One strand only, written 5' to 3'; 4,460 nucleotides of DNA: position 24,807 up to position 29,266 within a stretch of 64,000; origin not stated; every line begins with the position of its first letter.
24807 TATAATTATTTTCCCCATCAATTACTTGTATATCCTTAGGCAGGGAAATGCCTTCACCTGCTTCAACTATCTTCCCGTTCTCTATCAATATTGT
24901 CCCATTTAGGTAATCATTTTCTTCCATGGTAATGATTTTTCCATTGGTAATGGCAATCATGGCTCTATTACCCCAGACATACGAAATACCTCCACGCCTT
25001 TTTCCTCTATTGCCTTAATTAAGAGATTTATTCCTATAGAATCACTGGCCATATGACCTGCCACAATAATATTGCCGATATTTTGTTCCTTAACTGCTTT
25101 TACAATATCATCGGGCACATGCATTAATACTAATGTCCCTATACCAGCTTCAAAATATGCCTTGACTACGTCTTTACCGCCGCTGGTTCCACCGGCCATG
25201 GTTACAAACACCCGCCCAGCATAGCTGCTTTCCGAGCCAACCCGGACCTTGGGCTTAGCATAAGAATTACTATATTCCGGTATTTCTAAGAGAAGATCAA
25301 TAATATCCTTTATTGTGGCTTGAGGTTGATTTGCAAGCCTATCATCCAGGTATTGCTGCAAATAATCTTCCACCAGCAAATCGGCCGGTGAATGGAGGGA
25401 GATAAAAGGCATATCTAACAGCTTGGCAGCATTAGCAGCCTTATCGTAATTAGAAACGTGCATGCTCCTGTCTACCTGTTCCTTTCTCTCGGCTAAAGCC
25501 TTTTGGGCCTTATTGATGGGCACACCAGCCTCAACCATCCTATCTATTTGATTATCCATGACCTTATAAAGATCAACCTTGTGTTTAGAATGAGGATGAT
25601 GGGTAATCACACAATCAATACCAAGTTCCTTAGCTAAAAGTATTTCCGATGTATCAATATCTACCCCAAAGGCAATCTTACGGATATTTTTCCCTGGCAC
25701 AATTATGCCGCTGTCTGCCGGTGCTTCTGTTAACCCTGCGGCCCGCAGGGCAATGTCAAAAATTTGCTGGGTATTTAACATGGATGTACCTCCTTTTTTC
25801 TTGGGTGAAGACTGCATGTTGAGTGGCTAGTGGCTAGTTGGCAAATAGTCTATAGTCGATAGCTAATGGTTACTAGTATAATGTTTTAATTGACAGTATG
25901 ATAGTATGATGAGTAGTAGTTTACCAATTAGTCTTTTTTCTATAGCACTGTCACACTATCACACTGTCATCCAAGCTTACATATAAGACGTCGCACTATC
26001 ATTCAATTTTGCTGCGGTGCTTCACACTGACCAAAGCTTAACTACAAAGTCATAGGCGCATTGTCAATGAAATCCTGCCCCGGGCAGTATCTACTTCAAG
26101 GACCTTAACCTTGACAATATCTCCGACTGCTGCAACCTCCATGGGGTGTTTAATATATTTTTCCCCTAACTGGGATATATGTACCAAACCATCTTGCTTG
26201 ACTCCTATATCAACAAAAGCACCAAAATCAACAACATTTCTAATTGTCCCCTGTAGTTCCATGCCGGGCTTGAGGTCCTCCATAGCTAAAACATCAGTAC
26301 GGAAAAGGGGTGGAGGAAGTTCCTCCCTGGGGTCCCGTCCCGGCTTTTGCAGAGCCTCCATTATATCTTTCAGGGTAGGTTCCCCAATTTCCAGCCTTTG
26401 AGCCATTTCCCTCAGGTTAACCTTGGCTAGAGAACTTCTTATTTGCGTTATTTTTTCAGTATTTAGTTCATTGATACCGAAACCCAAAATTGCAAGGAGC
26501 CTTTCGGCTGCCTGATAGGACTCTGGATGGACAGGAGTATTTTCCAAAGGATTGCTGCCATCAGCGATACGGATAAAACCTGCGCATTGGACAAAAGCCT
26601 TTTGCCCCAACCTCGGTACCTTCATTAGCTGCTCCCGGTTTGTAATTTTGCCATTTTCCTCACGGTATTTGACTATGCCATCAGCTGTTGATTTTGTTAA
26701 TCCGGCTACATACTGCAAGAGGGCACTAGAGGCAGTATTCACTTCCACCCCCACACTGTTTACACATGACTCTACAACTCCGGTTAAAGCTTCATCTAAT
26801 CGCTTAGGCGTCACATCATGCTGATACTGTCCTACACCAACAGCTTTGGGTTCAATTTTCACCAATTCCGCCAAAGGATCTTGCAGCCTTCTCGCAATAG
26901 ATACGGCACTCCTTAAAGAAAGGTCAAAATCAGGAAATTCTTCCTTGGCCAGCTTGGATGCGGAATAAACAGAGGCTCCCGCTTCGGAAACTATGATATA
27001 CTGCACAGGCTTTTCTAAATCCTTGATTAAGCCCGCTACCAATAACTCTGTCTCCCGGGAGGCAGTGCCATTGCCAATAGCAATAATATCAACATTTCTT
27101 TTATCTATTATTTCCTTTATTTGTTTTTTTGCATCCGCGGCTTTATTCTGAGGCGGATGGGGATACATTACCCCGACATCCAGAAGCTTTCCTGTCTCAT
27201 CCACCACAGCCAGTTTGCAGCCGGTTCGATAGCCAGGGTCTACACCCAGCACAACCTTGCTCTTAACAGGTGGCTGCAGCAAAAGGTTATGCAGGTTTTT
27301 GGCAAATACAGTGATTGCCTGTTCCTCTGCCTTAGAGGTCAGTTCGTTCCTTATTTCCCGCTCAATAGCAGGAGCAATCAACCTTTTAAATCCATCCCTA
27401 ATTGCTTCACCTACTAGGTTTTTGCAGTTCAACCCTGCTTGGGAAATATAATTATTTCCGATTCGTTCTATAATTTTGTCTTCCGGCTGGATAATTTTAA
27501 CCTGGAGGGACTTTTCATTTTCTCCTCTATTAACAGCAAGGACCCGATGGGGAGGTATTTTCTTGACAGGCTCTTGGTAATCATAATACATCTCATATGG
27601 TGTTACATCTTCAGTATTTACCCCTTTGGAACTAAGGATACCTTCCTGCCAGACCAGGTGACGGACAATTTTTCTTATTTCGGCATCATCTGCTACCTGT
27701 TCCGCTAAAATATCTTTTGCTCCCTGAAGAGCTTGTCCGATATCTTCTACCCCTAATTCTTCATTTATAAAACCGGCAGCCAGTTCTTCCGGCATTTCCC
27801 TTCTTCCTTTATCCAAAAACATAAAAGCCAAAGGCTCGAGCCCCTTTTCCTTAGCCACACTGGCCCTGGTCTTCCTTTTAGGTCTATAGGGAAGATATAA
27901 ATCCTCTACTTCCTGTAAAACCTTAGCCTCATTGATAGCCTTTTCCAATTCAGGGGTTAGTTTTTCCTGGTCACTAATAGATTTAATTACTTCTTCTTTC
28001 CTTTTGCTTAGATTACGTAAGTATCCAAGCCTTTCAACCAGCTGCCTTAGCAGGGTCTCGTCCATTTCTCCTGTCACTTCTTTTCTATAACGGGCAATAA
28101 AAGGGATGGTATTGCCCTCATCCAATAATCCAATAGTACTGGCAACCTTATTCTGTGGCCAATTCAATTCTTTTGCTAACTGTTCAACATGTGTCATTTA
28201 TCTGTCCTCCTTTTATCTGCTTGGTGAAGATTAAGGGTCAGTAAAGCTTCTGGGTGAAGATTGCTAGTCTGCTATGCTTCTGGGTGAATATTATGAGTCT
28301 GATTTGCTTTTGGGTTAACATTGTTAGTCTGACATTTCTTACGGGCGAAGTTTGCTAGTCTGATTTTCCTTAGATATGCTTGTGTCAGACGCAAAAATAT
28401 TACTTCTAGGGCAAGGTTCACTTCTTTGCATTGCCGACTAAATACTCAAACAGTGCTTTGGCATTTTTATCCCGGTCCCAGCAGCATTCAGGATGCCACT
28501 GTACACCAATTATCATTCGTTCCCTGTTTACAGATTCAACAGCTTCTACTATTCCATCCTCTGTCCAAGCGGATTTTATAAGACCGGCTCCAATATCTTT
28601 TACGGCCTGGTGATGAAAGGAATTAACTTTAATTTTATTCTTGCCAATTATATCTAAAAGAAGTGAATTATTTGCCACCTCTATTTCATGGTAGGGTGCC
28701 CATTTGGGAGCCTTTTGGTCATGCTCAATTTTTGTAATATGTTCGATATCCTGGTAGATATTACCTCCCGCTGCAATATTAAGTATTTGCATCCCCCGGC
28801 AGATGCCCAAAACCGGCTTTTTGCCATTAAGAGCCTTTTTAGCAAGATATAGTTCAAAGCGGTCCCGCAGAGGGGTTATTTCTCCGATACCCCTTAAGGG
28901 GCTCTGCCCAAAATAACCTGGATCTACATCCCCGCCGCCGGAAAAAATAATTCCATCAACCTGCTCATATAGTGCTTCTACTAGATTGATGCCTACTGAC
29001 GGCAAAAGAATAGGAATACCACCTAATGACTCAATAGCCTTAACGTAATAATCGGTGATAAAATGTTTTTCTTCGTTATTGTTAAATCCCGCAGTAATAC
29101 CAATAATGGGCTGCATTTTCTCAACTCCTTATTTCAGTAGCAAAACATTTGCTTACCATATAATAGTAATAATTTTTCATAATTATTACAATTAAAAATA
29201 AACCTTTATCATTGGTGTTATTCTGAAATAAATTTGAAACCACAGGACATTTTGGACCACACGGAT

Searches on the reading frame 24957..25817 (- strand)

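Call 8: search_protein_families(library=pfam, proteins=[window:24957-25817:-])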
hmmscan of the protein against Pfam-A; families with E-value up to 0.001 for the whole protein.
window:24957-25817:- (286 aa): 1 family
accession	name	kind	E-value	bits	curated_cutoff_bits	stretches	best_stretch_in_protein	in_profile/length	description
PF01784.24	DUF34_NIF3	-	5.2e-09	36.5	23.4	1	31-84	20-75/256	Duf34/NIF3 (NGG1p interacting factor 3)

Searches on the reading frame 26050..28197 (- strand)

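Call 7: search_protein_families(library=pfam, proteins=[window:26050-28197:-])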
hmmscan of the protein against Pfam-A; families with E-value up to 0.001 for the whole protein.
window:26050-28197:- (715 aa): 9 families
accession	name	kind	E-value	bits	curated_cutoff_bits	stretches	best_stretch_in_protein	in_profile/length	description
PF16921.10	Tex_YqgF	-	5.1e-57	192.2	27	1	314-439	1-126/126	Tex protein YqgF-like domain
PF22706.1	Tex_central_region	-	3e-35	122.3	27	1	134-298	4-178/178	Tex central region-like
PF09371.15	Tex_N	-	5.1e-30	103.4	32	1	2-74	2-74/75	Tex-like protein N-terminal domain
PF12836.13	HHH_3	-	3.6e-27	94.7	27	1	479-543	1-65/65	Helix-hairpin-helix motif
PF17674.7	HHH_9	-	1.8e-21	77.2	23.1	1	549-624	1-70/70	HHH domain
PF00575.29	S1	-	3.3e-19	69.5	22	1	643-714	3-74/74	S1 RNA binding domain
PF14635.12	HHH_7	-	7.9e-13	49.1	27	1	457-544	10-103/104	Helix-hairpin-helix motif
PF14639.11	YqgF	-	3.6e-09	37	35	1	332-446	26-147/150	Holliday-junction resolvase-like of SPT6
PF23459.1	S1_RRP5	-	4.3e-05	24.4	27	1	642-705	1-64/72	RRP5 S1 domain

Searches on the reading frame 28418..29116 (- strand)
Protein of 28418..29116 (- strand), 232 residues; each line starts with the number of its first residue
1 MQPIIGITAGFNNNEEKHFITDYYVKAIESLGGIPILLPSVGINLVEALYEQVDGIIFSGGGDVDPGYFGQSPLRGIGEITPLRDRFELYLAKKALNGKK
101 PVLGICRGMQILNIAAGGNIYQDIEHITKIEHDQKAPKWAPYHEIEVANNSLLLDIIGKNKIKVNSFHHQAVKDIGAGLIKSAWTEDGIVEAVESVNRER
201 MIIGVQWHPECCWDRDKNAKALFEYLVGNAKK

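Call 7: search_protein_families(library=pfam, proteins=[window:28418-29116:-])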
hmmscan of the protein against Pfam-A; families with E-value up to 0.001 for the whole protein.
window:28418-29116:- (232 aa): 2 families
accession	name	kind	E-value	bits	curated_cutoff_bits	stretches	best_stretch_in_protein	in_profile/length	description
PF07722.19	Peptidase_C26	-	1.4e-64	218.3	20.5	1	3-210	1-219/219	Peptidase C26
PF00117.34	GATase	-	1.8e-16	60.8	22.8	1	52-211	42-173/190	Glutamine amidotransferase class-I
